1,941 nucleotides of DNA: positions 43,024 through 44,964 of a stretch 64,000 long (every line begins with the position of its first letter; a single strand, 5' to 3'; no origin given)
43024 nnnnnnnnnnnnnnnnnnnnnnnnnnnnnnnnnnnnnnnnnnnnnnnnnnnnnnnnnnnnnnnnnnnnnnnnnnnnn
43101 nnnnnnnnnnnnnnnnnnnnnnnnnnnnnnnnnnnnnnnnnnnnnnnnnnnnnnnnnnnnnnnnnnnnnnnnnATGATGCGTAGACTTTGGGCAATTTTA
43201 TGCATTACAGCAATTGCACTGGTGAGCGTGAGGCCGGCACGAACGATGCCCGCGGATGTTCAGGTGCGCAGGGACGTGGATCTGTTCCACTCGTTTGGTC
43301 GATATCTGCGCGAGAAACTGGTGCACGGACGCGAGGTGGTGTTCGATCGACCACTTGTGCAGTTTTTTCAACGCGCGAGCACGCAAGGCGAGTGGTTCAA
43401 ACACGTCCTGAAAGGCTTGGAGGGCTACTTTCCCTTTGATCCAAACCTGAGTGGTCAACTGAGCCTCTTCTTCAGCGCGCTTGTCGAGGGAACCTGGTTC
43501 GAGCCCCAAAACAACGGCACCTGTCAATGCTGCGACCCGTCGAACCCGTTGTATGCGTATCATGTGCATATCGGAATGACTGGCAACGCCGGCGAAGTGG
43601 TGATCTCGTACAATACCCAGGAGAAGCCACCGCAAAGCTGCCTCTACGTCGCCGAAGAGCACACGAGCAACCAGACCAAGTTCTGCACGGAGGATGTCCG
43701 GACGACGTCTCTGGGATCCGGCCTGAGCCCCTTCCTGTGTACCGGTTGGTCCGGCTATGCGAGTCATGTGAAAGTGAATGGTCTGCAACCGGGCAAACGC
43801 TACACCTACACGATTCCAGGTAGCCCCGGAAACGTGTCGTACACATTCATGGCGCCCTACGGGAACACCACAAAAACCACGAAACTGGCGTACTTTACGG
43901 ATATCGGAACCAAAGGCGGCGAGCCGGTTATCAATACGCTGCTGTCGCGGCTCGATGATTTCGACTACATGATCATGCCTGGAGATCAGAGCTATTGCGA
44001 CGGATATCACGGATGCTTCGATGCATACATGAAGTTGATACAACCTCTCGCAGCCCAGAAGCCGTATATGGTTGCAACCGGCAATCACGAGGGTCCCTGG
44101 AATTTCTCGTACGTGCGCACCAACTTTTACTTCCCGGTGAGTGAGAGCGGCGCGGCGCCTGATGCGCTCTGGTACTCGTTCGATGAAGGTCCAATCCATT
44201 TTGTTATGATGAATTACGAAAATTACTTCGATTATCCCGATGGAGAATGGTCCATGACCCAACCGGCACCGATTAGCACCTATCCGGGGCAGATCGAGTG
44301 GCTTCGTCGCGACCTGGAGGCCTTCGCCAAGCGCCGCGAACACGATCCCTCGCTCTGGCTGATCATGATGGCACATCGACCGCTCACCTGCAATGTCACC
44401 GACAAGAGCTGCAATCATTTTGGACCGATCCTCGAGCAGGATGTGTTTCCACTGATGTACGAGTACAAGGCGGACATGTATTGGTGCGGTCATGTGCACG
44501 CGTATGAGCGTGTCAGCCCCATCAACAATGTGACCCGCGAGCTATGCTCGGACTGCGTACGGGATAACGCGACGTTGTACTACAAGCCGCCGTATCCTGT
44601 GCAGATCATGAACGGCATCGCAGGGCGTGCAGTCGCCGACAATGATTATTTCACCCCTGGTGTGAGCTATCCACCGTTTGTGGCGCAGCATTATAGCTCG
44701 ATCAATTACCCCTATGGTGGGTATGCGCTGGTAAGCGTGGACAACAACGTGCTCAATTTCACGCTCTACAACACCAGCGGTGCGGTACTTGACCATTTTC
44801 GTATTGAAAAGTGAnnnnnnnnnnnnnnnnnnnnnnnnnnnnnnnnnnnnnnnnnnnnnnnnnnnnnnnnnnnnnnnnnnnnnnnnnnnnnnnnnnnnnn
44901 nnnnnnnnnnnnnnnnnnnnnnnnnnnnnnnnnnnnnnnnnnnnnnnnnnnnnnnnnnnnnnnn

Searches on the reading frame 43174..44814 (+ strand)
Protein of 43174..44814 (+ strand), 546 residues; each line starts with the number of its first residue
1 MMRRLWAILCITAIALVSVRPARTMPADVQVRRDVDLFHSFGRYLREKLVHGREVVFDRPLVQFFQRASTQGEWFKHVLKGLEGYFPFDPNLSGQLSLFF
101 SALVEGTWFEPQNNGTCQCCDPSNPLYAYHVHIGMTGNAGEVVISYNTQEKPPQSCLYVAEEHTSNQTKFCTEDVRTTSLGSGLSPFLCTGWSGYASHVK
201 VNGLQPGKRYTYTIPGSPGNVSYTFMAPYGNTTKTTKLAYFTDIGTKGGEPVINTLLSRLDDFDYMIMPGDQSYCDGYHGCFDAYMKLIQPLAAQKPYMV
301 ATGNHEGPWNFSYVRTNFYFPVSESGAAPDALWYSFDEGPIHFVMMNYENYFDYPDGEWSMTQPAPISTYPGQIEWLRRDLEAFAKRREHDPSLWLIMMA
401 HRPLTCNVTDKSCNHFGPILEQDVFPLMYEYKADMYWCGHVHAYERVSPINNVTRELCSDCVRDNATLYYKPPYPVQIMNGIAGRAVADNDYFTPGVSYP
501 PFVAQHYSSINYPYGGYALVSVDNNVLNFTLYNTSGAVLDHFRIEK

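Call 31: find_encoding_contigs(protein=window:43174-44814:+, flank=10000, max_places=6)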
Protein window:43174-44814:+ (546 aa): 7 contigs read that carry it; 6 places shown.
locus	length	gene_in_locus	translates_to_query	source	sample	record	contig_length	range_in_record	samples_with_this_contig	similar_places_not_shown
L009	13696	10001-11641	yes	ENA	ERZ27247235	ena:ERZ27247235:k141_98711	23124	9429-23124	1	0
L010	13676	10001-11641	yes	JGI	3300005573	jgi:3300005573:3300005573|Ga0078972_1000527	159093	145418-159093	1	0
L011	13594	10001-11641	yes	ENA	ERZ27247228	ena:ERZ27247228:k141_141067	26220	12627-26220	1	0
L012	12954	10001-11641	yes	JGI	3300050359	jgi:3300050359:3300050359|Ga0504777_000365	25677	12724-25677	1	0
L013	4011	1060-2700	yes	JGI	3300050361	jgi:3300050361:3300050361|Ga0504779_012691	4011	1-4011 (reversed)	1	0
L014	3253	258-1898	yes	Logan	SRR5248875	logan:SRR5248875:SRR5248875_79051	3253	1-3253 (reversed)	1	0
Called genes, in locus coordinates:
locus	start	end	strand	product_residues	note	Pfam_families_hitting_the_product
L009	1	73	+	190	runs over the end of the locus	PF02798:GST_N, PF13417:GST_N_3, PF13409:GST_N_2, PF14497:GST_C_3, PF00043:GST_C, PF13410:GST_C_2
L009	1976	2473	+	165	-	-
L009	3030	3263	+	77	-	-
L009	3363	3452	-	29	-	-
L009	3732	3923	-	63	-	-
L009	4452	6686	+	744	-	PF03009:GDPD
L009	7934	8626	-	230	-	PF03061:4HBT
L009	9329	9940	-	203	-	-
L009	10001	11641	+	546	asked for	PF16656:Pur_ac_phosph_N, PF00149:Metallophos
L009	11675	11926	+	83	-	-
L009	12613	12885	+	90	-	-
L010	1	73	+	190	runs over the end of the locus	PF02798:GST_N, PF13417:GST_N_3, PF13409:GST_N_2, PF14497:GST_C_3, PF00043:GST_C, PF13410:GST_C_2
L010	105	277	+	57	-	-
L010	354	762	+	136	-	-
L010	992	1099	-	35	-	-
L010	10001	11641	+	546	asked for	PF16656:Pur_ac_phosph_N, PF00149:Metallophos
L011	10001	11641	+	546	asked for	PF16656:Pur_ac_phosph_N, PF00149:Metallophos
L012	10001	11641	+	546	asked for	PF16656:Pur_ac_phosph_N, PF00149:Metallophos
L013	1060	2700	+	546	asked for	PF16656:Pur_ac_phosph_N, PF00149:Metallophos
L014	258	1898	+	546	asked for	PF16656:Pur_ac_phosph_N, PF00149:Metallophos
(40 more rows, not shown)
